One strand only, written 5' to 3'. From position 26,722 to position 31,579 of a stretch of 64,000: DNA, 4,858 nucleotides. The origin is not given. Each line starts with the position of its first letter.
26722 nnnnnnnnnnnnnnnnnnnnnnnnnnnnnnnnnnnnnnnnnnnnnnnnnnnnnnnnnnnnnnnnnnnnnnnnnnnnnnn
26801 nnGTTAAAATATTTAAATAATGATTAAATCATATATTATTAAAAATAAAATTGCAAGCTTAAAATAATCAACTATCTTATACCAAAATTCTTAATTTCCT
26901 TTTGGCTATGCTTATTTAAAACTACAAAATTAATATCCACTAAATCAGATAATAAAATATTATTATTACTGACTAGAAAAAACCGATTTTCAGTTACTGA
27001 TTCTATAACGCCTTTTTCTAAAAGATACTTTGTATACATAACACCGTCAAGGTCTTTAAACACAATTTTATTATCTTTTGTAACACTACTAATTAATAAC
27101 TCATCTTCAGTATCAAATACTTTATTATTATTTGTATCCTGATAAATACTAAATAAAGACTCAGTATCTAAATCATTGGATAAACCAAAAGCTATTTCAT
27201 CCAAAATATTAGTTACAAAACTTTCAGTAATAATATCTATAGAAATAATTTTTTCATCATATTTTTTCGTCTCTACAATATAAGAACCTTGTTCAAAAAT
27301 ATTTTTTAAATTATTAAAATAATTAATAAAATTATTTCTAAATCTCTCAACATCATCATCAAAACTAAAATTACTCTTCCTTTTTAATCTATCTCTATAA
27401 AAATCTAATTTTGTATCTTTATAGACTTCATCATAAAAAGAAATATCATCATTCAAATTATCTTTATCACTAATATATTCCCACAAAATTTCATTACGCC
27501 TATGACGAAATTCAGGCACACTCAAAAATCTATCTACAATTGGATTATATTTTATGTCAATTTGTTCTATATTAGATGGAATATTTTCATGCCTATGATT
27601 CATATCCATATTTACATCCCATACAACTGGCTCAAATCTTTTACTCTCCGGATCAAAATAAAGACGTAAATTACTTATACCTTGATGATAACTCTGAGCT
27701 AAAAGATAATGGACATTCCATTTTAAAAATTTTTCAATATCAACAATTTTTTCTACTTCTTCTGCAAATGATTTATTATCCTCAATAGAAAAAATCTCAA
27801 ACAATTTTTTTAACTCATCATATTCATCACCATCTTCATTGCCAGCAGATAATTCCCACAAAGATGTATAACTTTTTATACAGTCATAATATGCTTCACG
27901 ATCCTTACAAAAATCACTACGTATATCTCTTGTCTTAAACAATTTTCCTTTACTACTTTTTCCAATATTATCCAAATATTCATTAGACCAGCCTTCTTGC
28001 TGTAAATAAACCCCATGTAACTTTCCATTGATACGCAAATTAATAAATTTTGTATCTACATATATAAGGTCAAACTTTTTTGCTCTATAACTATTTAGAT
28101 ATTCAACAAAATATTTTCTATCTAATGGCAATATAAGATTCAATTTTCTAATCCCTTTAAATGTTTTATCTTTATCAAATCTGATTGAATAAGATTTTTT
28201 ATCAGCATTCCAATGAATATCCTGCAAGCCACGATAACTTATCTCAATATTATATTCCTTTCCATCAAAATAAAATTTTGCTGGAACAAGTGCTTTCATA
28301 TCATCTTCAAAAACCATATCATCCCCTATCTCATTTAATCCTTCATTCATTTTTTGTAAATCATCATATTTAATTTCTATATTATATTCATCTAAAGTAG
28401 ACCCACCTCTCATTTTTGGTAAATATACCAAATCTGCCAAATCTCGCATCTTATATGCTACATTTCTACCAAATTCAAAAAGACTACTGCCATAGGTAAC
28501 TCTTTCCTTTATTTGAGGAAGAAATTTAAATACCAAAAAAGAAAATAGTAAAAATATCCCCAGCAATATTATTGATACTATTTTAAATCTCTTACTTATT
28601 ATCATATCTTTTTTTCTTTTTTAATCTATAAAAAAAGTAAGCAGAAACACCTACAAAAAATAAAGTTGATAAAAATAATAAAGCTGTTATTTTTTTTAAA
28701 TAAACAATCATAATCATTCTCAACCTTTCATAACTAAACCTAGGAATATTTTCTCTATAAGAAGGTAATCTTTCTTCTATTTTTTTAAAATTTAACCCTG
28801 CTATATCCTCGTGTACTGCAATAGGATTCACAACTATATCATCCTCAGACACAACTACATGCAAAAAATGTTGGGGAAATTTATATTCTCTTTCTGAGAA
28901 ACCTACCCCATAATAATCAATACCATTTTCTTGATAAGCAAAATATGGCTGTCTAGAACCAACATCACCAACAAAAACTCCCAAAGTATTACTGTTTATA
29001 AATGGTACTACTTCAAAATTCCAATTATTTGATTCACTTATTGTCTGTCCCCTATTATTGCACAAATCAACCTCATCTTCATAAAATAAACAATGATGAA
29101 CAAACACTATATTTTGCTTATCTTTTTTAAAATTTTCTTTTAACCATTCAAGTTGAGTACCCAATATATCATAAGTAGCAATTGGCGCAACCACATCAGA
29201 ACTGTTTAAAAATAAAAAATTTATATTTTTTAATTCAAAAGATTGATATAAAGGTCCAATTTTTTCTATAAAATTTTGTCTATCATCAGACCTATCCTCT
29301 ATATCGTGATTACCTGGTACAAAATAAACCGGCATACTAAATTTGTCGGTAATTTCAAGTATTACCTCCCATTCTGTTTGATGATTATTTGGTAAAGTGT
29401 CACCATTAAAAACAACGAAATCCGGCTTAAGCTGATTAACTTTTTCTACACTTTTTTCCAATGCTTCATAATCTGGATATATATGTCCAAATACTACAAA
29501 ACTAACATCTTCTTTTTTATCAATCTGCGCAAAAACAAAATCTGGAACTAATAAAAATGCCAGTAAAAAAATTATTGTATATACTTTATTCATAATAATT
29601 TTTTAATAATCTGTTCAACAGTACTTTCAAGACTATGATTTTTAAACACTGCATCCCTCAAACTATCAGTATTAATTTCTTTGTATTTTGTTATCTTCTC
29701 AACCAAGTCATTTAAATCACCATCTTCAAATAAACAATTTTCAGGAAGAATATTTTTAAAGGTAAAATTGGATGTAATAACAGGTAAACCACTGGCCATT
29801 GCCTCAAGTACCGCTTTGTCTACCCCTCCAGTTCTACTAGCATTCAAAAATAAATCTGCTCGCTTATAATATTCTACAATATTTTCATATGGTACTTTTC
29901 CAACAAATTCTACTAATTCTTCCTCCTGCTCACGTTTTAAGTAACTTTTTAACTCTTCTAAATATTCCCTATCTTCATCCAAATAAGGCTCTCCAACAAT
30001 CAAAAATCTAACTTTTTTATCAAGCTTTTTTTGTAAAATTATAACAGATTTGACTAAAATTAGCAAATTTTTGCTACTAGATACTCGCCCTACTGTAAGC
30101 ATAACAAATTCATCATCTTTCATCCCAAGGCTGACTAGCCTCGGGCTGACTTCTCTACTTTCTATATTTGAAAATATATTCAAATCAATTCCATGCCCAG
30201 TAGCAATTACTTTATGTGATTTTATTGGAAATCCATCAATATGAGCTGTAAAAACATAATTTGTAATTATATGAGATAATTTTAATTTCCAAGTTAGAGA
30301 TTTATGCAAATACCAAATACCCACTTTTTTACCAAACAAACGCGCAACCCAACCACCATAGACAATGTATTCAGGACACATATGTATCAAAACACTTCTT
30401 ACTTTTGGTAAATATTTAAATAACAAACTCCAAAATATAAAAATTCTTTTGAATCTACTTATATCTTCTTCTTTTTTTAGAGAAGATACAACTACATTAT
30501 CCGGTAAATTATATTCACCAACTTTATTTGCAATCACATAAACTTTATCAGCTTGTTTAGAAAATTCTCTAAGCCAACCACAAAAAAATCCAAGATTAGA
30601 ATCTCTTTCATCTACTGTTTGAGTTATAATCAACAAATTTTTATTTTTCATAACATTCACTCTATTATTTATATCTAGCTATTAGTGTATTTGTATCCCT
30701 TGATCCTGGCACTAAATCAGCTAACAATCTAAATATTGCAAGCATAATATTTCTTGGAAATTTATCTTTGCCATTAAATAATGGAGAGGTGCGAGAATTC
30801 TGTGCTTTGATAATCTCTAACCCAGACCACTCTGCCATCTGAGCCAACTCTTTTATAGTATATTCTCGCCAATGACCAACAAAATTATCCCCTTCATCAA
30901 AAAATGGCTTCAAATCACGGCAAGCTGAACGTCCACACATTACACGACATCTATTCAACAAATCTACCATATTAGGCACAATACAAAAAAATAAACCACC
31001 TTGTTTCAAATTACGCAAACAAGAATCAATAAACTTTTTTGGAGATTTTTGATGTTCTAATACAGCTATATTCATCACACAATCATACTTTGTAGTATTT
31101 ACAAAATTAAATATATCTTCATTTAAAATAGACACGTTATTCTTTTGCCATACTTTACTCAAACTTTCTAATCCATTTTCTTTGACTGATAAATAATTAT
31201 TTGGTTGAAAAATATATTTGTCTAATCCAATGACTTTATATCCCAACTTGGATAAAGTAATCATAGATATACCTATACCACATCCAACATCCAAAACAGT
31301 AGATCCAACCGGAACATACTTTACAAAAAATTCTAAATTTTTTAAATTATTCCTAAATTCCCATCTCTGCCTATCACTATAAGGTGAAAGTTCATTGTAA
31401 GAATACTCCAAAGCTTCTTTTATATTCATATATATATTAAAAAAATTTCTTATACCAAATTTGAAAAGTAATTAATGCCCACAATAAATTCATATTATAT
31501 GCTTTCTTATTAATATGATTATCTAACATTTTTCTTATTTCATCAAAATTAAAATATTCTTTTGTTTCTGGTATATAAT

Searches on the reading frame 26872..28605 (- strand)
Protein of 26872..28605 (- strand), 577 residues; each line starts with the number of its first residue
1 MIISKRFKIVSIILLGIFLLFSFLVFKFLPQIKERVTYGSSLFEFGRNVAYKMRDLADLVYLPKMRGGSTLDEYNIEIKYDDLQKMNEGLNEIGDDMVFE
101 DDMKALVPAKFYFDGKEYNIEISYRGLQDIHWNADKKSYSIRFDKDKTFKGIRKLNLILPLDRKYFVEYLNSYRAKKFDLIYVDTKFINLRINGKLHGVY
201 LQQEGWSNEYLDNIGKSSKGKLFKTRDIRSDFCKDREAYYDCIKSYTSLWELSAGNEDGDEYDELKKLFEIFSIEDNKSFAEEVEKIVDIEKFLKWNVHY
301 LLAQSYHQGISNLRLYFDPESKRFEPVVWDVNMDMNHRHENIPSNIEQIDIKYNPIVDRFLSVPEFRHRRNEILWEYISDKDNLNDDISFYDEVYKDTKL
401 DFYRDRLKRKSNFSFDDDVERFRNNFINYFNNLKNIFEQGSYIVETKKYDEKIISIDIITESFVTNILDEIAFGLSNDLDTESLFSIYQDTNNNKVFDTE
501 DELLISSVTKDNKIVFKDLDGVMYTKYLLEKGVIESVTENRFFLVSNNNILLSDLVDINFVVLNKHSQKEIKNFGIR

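Call 9: search_protein_families(library=pfam, proteins=[window:26872-28605:-], max_evalue=0.01)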
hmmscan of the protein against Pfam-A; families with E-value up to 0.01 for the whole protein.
window:26872-28605:- (577 aa): 1 family
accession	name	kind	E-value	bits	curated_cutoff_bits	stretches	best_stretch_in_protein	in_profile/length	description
PF08757.17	CotH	-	4.1e-25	89.4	23.8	1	122-380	1-266/322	CotH kinase protein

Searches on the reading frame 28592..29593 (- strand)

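Call 9: search_protein_families(library=pfam, proteins=[window:28592-29593:-], max_evalue=0.01)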
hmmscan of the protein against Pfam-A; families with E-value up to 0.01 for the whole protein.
window:28592-29593:- (333 aa): 2 families
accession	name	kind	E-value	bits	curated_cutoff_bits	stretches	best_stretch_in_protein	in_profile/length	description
PF00149.33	Metallophos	-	3.5e-12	47.6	21.5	1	35-170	6-159/191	Calcineurin-like phosphoesterase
PF12850.12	Metallophos_2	-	0.00069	20.1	27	1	42-132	13-90/154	Calcineurin-like phosphoesterase superfamily domain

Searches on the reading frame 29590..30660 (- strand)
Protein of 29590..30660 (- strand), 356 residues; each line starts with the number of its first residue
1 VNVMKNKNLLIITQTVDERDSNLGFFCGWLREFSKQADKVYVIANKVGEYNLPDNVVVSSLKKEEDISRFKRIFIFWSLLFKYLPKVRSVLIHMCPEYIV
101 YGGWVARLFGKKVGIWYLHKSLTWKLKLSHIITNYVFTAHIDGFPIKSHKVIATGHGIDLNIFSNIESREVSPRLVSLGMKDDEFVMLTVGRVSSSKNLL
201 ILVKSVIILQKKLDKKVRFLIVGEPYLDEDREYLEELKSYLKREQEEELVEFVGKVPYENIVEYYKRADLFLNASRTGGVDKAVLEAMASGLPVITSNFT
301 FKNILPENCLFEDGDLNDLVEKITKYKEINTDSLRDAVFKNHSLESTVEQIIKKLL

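Call 9: search_protein_families(library=pfam, proteins=[window:29590-30660:-], max_evalue=0.01)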
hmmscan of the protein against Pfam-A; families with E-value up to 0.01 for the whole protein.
window:29590-30660:- (356 aa): 5 families
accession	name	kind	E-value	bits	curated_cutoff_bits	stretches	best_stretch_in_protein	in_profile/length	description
PF13692.12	Glyco_trans_1_4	-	7.9e-24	85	27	1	185-325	2-138/142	Glycosyl transferases group 1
PF00534.26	Glycos_transf_1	-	1.1e-22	80.9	26.4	1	179-328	10-157/172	Glycosyl transferases group 1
PF13524.12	Glyco_trans_1_2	-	3.4e-09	37.2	25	1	212-351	8-142/144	Glycosyl transferase-like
PF20706.3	GT4-conflict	-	7.6e-06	25.6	26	1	177-298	193-312/385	Family 4 Glycosyltransferase in conflict systems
PF22772.2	WsaF_C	-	0.004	17.4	27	1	247-320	54-129/133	WsaF, C-terminal domain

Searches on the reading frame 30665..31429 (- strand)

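Call 9: search_protein_families(library=pfam, proteins=[window:30665-31429:-], max_evalue=0.01)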
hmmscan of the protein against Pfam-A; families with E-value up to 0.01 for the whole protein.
window:30665-31429:- (254 aa): 13 families
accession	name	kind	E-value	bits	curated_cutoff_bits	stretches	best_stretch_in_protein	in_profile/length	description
PF13489.12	Methyltransf_23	-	3.9e-18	66.2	27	1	22-208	3-163/164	Methyltransferase domain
PF08241.18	Methyltransf_11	-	1.8e-10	41.7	21.2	1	46-149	1-95/95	Methyltransferase domain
PF13649.12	Methyltransf_25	-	4.4e-08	34.1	27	1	45-145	1-97/97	Methyltransferase domain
PF13847.12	Methyltransf_31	-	5.4e-07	29.8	27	1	42-153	4-113/145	Methyltransferase domain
PF08242.18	Methyltransf_12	-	2.5e-06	28.6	30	1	46-147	1-98/98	Methyltransferase domain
PF02353.26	CMAS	-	6.7e-05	22.8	27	1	41-148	62-163/273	Mycolic acid cyclopropane synthetase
PF08003.17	Methyltransf_9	-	0.00011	21.8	23.8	1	42-146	116-214/315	Protein of unknown function (DUF1698)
PF03848.20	TehB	-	0.00017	21.5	20.4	1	43-143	32-126/193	Tellurite resistance protein TehB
PF17538.8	C_LFY_FLO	-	0.00052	20.2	25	1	118-207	48-138/169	DNA Binding Domain (C-terminal) Leafy/Floricaula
PF07021.18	MetW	-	0.0013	18.8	21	1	32-143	4-104/193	Methionine biosynthesis protein MetW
PF05175.20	MTS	-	0.0029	17.7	23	1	39-151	27-140/170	Methyltransferase small domain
PF02475.24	TRM5-TYW2_MTfase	-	0.0031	17.9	28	1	35-146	30-132/164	TRM5/TYW2 methyltransferase domain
PF06325.19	PrmA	-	0.0065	16.4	22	1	33-70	153-191/296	Ribosomal protein L11 methyltransferase (PrmA)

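Call 67: search_protein_families(library=ncbifam, proteins=[window:30665-31429:-], max_evalue=0.00001)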
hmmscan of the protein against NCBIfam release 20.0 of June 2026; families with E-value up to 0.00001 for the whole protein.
window:30665-31429:- (254 aa): 7 families
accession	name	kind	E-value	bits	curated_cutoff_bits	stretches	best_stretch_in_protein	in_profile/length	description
TIGR01983.1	UbiG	equivalog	1.3e-13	50.7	102.95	1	33-149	49-151/228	bifunctional 2-polyprenyl-6-hydroxyphenol methylase/3-demethylubiquinol 3-O-methyltransferase UbiG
NF045667.1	MTase_DVU1556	equivalog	8e-08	32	155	1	39-148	20-118/213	DVU_1556 family methyltransferase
TIGR00452.1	TIGR00452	equivalog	2e-06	26.8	275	1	42-145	118-215/316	tRNA 5-methoxyuridine(34)/uridine 5-oxyacetic acid(34) synthase CmoB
TIGR02072.1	BioC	equivalog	2.3e-06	27.6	184.95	1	42-149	35-132/244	malonyl-ACP O-methyltransferase BioC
TIGR02021.1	BchM-ChlM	equivalog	3.6e-06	26.6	158.9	0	32-127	45-131/218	magnesium protoporphyrin IX methyltransferase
NF011650.0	PRK15068.1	equivalog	4.7e-06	25.7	209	1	42-146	123-222/324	tRNA 5-methoxyuridine(34)/uridine 5-oxyacetic acid(34) synthase CmoB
TIGR04345.1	ovoA_Cterm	equivalog_domain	5.6e-06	26.1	170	0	87-148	106-168/242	putative 4-mercaptohistidine N1-methyltransferase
